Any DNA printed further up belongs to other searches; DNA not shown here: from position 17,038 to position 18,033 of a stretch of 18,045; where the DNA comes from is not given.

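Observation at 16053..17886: Self-contained two-gene module: ABC (AAA_21-type) ATPase plus a HEPN-like alpha-helical protein. This is a candidate phage-defence system whose effector differs from those of the known ATPase-nuclease pairs.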

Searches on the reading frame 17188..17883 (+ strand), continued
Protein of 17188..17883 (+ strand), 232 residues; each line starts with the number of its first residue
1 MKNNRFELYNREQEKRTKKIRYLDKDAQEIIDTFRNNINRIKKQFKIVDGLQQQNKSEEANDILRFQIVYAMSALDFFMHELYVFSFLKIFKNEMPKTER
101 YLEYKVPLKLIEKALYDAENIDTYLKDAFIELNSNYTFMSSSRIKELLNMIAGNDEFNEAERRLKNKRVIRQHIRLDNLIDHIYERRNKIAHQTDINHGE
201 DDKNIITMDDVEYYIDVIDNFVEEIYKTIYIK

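Call 54: find_related_loci(query=A2, collection=viral_contigs, flank=5000)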
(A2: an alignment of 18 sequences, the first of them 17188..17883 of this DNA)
Query A2 (232 aa) in viral_contigs; peptide patterns used: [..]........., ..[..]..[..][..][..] (x = any residue, [..] = any of these).
38 stretches matched a pattern, but none encodes a relative of the query by tblastn (E <= 1e-3).

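Call 55: get_annotated_region(hit=H1, flank=3000)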
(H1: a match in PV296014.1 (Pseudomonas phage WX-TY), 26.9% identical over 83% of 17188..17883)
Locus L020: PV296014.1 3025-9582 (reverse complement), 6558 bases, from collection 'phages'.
description: Pseudomonas phage WX-TY, complete genome.
organism: Pseudomonas phage WX-TY (NCBI taxid 3416566)
taxonomy: Viruses
host: Pseudomonas aeruginosa ZS-PA-35; source: cell-free supernatant; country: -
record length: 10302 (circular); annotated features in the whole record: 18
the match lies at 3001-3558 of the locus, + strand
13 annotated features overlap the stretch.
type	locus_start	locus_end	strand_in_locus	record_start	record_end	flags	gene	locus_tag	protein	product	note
CDS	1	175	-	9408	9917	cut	-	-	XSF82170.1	ssDNA binding protein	-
CDS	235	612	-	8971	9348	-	-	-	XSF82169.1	hypothetical protein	-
CDS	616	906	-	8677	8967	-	-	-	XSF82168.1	hypothetical protein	-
CDS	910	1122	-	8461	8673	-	-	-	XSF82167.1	hypothetical protein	-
CDS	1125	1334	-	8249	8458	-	-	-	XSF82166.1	hypothetical protein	FIG00959172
CDS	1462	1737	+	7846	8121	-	-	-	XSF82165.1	hypothetical protein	-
CDS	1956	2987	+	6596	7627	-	-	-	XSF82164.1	hypothetical protein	-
CDS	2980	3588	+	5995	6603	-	-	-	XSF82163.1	hypothetical protein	-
CDS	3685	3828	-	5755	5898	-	-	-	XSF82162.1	hypothetical protein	-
CDS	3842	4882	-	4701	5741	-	-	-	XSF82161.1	integrase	-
CDS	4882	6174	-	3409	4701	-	-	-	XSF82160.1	hypothetical protein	-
CDS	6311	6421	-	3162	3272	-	-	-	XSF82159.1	hypothetical protein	-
CDS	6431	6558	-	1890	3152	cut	-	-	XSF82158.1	zona occludens toxin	-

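Call 56: get_annotated_region(hit=H4, flank=4000)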
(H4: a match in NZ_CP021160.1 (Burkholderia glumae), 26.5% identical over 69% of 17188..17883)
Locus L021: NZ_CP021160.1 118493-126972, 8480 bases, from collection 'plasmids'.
description: Burkholderia glumae strain 411gr-6 plasmid unnamed2, complete sequence
organism: Burkholderia glumae (NCBI taxid 337)
taxonomy: Bacteria; Pseudomonadota; Betaproteobacteria; Burkholderiales; Burkholderiaceae; Burkholderia; Burkholderia glumae
host: -; source: Oryza sativa,Cell culture,USA rice field; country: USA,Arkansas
typing (MOB-suite, as given by PLSDB): conjugative; replicon rep_cluster_382; relaxase MOBF,MOBP; mating-pair formation MPF_T
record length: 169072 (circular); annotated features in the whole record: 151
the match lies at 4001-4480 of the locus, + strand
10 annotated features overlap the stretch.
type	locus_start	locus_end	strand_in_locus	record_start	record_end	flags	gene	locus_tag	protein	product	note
CDS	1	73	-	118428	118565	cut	-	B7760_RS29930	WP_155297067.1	hypothetical protein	-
CDS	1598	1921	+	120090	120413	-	-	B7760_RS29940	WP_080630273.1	H-NS histone family protein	-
CDS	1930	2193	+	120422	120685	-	-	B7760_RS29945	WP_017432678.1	hypothetical protein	-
CDS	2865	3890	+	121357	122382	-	-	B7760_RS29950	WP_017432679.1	AAA family ATPase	-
CDS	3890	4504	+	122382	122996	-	-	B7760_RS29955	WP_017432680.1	HEPN domain-containing protein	-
CDS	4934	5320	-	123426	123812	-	-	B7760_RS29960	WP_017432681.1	hypothetical protein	-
CDS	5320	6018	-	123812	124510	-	-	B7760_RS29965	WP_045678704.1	hypothetical protein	-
CDS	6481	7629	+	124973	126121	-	-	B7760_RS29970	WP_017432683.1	DUF3560 domain-containing protein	-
CDS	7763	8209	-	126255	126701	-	-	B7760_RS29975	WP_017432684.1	hypothetical protein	-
CDS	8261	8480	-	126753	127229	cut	-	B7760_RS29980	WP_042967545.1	hypothetical protein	-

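Call 63: search_protein_families(library=pfam, proteins=[L020:1956-2984:+, L021:2865-3887:+, L020:2980-3585:+], max_evalue=0.01)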
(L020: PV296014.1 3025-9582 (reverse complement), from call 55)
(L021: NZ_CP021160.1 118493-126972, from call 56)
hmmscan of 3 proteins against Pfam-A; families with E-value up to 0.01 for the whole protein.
L020:1956-2984:+ (343 aa): 5 families
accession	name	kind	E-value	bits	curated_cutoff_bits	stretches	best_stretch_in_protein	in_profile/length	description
PF13614.12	AAA_31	-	3.9e-26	92.5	27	1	4-195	3-168/177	AAA domain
PF01656.29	CbiA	-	6.7e-11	42.7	25.4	1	6-166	2-102/125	CobQ/CobB/MinD/ParA nucleotide binding domain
PF02374.21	ArsA_ATPase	-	2.1e-05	24.3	24.3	1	4-65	2-59/305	Anion-transporting ATPase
PF00142.24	Fer4_NifH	-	6.6e-05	23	25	1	8-63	5-61/271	4Fe-4S iron sulfur cluster binding proteins, NifH/frxC family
PF10609.15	ParA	-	0.0064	16.4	27.1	0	5-39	6-41/246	NUBPL iron-transfer P-loop NTPase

L021:2865-3887:+ (341 aa): 8 families
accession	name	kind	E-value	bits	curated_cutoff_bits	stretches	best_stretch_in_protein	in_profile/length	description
PF13614.12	AAA_31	-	6.1e-28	98.4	27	1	4-187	3-160/177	AAA domain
PF01656.29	CbiA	-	3e-13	50.3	25.4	1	6-136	2-66/125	CobQ/CobB/MinD/ParA nucleotide binding domain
PF02374.21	ArsA_ATPase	-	1e-07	31.9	24.3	1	4-47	2-45/305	Anion-transporting ATPase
PF07015.17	VirC1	-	8.1e-07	29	24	0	139-185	78-125/231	VirC1 protein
PF00142.24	Fer4_NifH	-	9.6e-07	29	25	1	8-56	5-53/271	4Fe-4S iron sulfur cluster binding proteins, NifH/frxC family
PF10609.15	ParA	-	5.1e-06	26.5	27.1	1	5-40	6-41/246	NUBPL iron-transfer P-loop NTPase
PF06564.18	CBP_BcsQ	-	0.00098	19.1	21.3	0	5-49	4-47/234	Cellulose biosynthesis protein BcsQ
PF09140.17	MipZ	-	0.0052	16.6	20.7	0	4-41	2-39/262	ATPase MipZ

L020:2980-3585:+ (202 aa): 1 family
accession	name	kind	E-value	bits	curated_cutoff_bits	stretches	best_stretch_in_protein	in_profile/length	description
PF18735.6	HEPN_RiboL-PSP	-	6.8e-14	52.7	28.4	1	11-195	3-183/191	RiboL-PSP-HEPN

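Call 79: search_protein_families(library=padloc, proteins=[L020:1956-2984:+, L020:2980-3585:+, L021:2865-3887:+, L021:3890-4501:+, P0019, L019:6001-6684:+], max_evalue=0.01)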
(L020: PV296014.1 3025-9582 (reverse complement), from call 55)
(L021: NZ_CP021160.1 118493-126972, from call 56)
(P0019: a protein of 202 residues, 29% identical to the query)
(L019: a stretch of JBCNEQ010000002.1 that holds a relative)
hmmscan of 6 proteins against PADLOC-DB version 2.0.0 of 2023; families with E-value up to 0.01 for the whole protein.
L020:1956-2984:+ (343 aa): 1 family
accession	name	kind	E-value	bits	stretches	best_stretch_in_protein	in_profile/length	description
PDLC04559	PDC-M28B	-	7.5e-05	20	1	3-39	129-166/438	-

L020:2980-3585:+ (202 aa): 1 family
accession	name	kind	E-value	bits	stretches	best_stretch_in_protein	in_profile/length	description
PDLC03820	RTasHEPN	-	0.0015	16.7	1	119-164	44-89/148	DRT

L021:2865-3887:+ (341 aa): 2 families
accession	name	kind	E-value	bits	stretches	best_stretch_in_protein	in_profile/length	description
PDLC04559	PDC-M28B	-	1.3e-08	32.4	1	2-40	128-166/438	-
PDLC04560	PDC-M28B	-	0.0029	15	1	2-42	14-54/327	-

L021:3890-4501:+ (204 aa): 0 families

P0019 (202 aa): 0 families

L019:6001-6684:+ (228 aa): 0 families

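Call 83: search_protein_families(library=phrogs, proteins=[window:17188-17883:+], max_evalue=0.001)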
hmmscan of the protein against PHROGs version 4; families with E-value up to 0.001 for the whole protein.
window:17188-17883:+ (232 aa): 1 family
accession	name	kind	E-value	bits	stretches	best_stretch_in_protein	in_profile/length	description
phrog_13503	-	unknown function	5.4e-18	66.3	1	55-227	21-190/193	-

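Call 85: find_related_loci(query=A4, collection=metagenome_contigs, flank=4000)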
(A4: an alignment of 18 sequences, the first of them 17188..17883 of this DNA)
Query A4 (232 aa) in metagenome_contigs; peptide patterns used: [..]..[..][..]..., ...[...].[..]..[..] (x = any residue, [..] = any of these).
262 stretches matched a pattern; 131 encode a relative of the query (tblastn E <= 1e-3); the best 80 are kept; 80 distinct loci.
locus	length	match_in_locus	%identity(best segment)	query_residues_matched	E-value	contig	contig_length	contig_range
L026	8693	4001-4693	62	1-232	3e-90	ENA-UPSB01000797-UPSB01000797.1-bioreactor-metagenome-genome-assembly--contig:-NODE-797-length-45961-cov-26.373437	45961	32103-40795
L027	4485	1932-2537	35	18-226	6e-38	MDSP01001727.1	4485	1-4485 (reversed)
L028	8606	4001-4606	32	29-229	2e-29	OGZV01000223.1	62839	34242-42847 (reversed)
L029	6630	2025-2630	32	29-229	2e-29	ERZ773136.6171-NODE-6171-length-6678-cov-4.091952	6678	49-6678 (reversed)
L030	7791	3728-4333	32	29-229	2e-29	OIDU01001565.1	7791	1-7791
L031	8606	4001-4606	32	29-229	2e-29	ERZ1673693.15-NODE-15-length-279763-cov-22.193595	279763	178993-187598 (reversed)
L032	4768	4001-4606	32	29-229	2e-29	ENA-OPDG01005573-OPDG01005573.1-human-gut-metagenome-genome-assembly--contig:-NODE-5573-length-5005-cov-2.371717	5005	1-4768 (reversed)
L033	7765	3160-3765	32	29-229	2e-29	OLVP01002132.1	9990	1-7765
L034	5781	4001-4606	32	29-229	2e-29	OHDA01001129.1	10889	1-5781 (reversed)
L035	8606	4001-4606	32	29-229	2e-29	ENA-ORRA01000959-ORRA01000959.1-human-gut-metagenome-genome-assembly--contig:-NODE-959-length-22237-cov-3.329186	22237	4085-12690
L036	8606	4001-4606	32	29-229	2e-29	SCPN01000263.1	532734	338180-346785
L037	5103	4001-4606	32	29-229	2e-29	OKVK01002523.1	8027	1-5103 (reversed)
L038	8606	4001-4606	32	29-229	2e-29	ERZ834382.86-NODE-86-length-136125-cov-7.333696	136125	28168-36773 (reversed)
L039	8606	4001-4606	32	29-229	2e-29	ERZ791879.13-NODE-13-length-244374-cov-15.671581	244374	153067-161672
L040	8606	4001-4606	32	29-229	2e-29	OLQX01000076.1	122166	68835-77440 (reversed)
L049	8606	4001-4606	32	29-229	2e-29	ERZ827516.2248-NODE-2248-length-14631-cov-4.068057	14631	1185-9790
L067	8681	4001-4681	29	1-227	2e-25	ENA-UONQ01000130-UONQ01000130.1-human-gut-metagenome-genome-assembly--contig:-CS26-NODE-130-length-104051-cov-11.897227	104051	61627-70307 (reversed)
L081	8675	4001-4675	31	1-225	6e-24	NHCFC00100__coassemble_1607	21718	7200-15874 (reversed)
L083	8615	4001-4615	32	17-225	1e-23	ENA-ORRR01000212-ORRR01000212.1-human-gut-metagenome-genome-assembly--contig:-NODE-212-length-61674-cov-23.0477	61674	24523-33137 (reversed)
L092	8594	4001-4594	33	30-229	3e-22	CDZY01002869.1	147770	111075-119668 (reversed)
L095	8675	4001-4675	30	1-225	3e-22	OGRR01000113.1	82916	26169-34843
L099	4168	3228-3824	31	8-229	3e-22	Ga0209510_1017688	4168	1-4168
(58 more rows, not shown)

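Call 88: search_protein_families(library=pfam, proteins=[L036:1215-2567:+, L036:4762-5820:+, L036:5948-6604:+, L036:6552-8534:+, L067:238-1566:+, L067:1517-2572:+, L067:4942-5820:+, L067:5921-7780:+, L083:497-2392:-, L083:4764-5945:-], max_evalue=0.0001)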
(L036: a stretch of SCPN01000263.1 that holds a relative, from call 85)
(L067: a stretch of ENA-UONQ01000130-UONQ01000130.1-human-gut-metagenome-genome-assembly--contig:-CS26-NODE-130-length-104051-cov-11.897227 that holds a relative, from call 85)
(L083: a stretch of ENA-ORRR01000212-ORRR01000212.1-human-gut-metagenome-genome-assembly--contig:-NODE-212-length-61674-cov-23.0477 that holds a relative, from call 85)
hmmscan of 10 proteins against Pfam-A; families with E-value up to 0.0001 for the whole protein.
L036:1215-2567:+ (451 aa): 3 families
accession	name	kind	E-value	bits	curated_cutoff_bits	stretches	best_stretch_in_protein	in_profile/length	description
PF09659.15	Cas_Csm6_HEPN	-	3.5e-60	203.6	23.4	1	254-444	1-192/193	Cas_Csm6 HEPN domain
PF22208.1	Cas_Csm6_CARF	-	3.6e-38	129.9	27.5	1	77-181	2-106/106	Cas_Csm6 CARF domain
PF22206.1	Cas_Csm6_6H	-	1.1e-15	57.7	23.4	1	184-235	1-52/53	CRISPR-associated protein Csm6 6H domain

L036:4762-5820:+ (353 aa): 1 family
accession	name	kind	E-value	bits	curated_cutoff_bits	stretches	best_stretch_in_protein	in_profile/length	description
PF13303.11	PTS_EIIC_2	-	1.3e-92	310.8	28.9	1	23-350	2-326/327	Phosphotransferase system, EIIC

L036:5948-6604:+ (219 aa): 1 family
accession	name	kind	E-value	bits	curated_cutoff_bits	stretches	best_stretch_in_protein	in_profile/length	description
PF04607.23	RelA_SpoT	-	4.1e-33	114.5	27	1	53-173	1-111/113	Region found in RelA / SpoT proteins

L036:6552-8534:+ (661 aa): 1 family
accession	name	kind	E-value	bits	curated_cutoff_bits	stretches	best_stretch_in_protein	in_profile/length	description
PF00563.25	EAL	-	2.6e-56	191.1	31.3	1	401-638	2-236/236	EAL domain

L067:238-1566:+ (443 aa): 5 families
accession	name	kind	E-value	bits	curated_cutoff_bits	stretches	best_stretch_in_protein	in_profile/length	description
PF00483.29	NTP_transferase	-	7.5e-37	127.6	21.2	1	13-244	2-243/245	Nucleotidyl transferase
PF13242.12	Hydrolase_like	-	1.8e-18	66.6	22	1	365-435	2-75/75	HAD-hyrolase-like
PF12804.13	NTP_transf_3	-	7.9e-11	42.8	27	1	13-147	1-127/160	MobA-like NTP transferase domain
PF13419.12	HAD_2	-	6.5e-08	33.3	23.8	1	364-410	132-178/178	Haloacid dehalogenase-like hydrolase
PF00702.32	Hydrolase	-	1e-05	26.5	26.4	1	239-404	53-191/191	haloacid dehalogenase-like hydrolase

L067:1517-2572:+ (352 aa): 2 families
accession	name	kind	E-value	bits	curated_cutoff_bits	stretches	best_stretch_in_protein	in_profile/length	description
PF00288.32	GHMP_kinases_N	-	2.7e-13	50.4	22.3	1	97-177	8-87/87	GHMP kinases N terminal domain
PF08544.19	GHMP_kinases_C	-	7e-09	36.4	21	1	253-326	7-81/85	GHMP kinases C terminal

L067:4942-5820:+ (293 aa): 2 families
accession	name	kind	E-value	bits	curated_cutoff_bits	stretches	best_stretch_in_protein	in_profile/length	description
PF02357.24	NusG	-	6.8e-10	39.8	22.2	1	42-136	3-88/93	Transcription termination factor nusG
PF23284.2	KOW2_Spt5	-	8.7e-07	29.1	28.9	1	243-290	2-49/50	Transcription elongation factor SPT5, second KOW domain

L067:5921-7780:+ (620 aa): 7 families
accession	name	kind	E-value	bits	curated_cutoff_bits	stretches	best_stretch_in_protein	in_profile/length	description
PF02719.21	Polysacc_synt_2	-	1.9e-124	415.1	20.2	1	294-573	1-288/293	Polysaccharide biosynthesis protein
PF01370.27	Epimerase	-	4e-24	85.8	20.9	1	294-505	1-227/240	NAD dependent epimerase/dehydratase family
PF16363.11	GDP_Man_Dehyd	-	4.8e-16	59.6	27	1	295-419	1-131/332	GDP-mannose 4,6 dehydratase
PF13727.12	CoA_binding_3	-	1e-15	58.6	25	1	76-249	6-175/175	CoA-binding domain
PF04321.23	RmlD_sub_bind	-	2.8e-14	53.3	27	1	294-463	3-157/287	RmlD substrate binding domain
PF01073.25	3Beta_HSD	-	2.4e-09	37.1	22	1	295-446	1-150/280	3-beta hydroxysteroid dehydrogenase/isomerase family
PF00106.31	adh_short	-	2.4e-05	24.3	26.6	1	292-418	1-137/195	short chain dehydrogenase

L083:497-2392:- (632 aa): 3 families
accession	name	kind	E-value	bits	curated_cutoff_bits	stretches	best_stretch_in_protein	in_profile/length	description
PF19127.6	Choline_bind_3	-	8e-22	77.4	27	1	70-113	3-47/47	Choline-binding repeat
PF01473.26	Choline_bind_1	-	9e-07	29.4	20.5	1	70-87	2-19/19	Putative cell wall binding repeat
PF19085.6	Choline_bind_2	-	1.6e-06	28.6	27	1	67-106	3-36/38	Choline-binding repeat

L083:4764-5945:- (394 aa): 3 families
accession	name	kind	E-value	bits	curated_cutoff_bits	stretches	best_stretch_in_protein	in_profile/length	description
PF19085.6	Choline_bind_2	-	3.5e-18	66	27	2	348-388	2-38/38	Choline-binding repeat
PF19127.6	Choline_bind_3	-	1.5e-05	25.3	27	0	330-373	2-45/47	Choline-binding repeat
PF01473.26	Choline_bind_1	-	5.4e-05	23.8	20.5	0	351-368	1-17/19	Putative cell wall binding repeat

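Call 89: search_protein_families(library=pfam, proteins=[L092:180-1862:+, L092:5307-5981:+, L092:6987-7892:+, L095:293-2500:+, L095:6993-7607:+, L081:1018-2421:+, L081:5123-7219:+, L081:7296-8486:-, L099:266-1756:+, L049:2224-2850:-], max_evalue=0.0001)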
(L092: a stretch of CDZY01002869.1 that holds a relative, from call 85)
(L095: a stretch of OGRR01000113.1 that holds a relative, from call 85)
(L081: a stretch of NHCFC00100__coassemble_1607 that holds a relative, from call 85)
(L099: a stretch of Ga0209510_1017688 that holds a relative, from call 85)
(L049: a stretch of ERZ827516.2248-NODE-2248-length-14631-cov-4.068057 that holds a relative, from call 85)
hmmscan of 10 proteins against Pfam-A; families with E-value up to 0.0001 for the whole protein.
L092:180-1862:+ (561 aa): 2 families
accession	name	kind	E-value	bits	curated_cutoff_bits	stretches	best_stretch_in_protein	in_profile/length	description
PF00005.33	ABC_tran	-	3.6e-31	109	25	1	342-489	2-137/137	ABC transporter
PF03193.22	RsgA_GTPase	-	2e-05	25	30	1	316-383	72-138/174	RsgA GTPase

L092:5307-5981:+ (225 aa): 2 families
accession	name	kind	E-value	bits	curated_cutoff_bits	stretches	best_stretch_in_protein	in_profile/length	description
PF01381.28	HTH_3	-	1.9e-10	41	23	1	35-89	2-55/55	Helix-turn-helix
PF13560.12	HTH_31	-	7.4e-07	29.8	27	1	30-86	2-58/64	Helix-turn-helix domain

L092:6987-7892:+ (302 aa): 2 families
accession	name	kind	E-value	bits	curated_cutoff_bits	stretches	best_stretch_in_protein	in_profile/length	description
PF00149.33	Metallophos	-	2.2e-17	64.5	21.5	1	70-239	2-190/191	Calcineurin-like phosphoesterase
PF12850.12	Metallophos_2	-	1.9e-08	34.9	27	1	70-238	2-117/154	Calcineurin-like phosphoesterase superfamily domain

L095:293-2500:+ (736 aa): 2 families
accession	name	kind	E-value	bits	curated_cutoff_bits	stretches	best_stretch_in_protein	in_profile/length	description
PF00916.26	Sulfate_transp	-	2.4e-73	247.5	23.2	1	46-411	2-378/380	Sulfate permease family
PF01740.26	STAS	-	9.1e-14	51.6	22.6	1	467-555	4-93/106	STAS domain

L095:6993-7607:+ (205 aa): 1 family
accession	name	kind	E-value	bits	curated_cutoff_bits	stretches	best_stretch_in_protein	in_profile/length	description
PF18813.6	PBECR4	-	3.4e-26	93.2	27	1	9-184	1-185/188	phage-Barnase-EndoU-ColicinE5/D-RelE like nuclease4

L081:1018-2421:+ (468 aa): 1 family
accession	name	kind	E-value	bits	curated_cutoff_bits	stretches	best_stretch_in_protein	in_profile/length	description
PF03553.21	Na_H_antiporter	-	6.1e-57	193.6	23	2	160-452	1-302/303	Na+/H+ antiporter family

L081:5123-7219:+ (699 aa): 4 families
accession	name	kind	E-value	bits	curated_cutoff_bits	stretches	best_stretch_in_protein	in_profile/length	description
PF02065.24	Melibiase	-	3e-39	135.4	27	1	296-547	27-279/347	Melibiase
PF01055.32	Glyco_hydro_31_2nd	-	2.1e-08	34.3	23.5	1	338-464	34-160/328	Glycosyl hydrolases family 31 TIM-barrel domain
PF10566.15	Glyco_hydro_97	-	5e-08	33.1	32.5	1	326-413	32-114/275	Glycoside hydrolase 97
PF16875.11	Glyco_hydro_36N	-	1.1e-06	28.7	27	1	51-138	49-149/253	Glycosyl hydrolase family 36 N-terminal domain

L081:7296-8486:- (397 aa): 2 families
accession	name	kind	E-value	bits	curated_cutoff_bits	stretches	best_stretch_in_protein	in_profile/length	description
PF12833.13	HTH_18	-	3.4e-21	75.7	33.6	1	313-390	2-79/80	Helix-turn-helix domain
PF00165.29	HTH_AraC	-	4e-15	56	26.6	2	299-339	1-41/42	Bacterial regulatory helix-turn-helix proteins, AraC family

L099:266-1756:+ (497 aa): 3 families
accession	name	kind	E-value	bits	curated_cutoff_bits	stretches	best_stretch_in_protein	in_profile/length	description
PF13304.12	AAA_21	-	2.2e-15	58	27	1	68-423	1-300/304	AAA domain, putative AbiEii toxin, Type IV TA system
PF13175.12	AAA_15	-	9.8e-09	35.7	32.1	1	63-422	20-370/374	AAA ATPase domain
PF02463.25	SMC_N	-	1.3e-08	35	40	1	60-428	18-204/220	RecF/RecN/SMC N terminal domain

L049:2224-2850:- (209 aa): 1 family
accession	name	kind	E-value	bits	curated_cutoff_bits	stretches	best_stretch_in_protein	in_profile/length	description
PF01725.21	Ham1p_like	-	2.3e-12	47.6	22.5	1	4-129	2-121/186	Ham1 family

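Call 98: search_protein_representatives(alignment_id=A2)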
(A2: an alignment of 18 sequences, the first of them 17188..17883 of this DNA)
Query: 18 sequences, 232 profile positions. Proteins with E-value up to 0.001 (for the whole library): 1222; up to 1e-10: 646; up to 1e-30: 57. The best 150 are listed.
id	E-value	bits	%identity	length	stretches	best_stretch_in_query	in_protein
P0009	4.7e-102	356.8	-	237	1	1-231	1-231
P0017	4.7e-98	343.7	-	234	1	1-231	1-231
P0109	2.8e-54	200.4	-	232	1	4-231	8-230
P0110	5.4e-46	173.3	-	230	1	1-225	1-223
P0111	1.5e-43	165.4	-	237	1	2-231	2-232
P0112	2.1e-43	164.8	-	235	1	9-231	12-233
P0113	1.8e-42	161.8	-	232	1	12-230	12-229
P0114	1.3e-41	159.0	-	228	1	8-230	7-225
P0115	1.3e-40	155.7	-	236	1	2-229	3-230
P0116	3.4e-40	154.3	-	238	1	7-230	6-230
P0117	1.9e-38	148.6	-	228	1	5-231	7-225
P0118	2.1e-38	148.5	-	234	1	1-229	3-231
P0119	2.4e-38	148.3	-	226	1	4-228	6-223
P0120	4.7e-38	147.3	-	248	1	3-231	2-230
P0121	1.7e-37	145.5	-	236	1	1-231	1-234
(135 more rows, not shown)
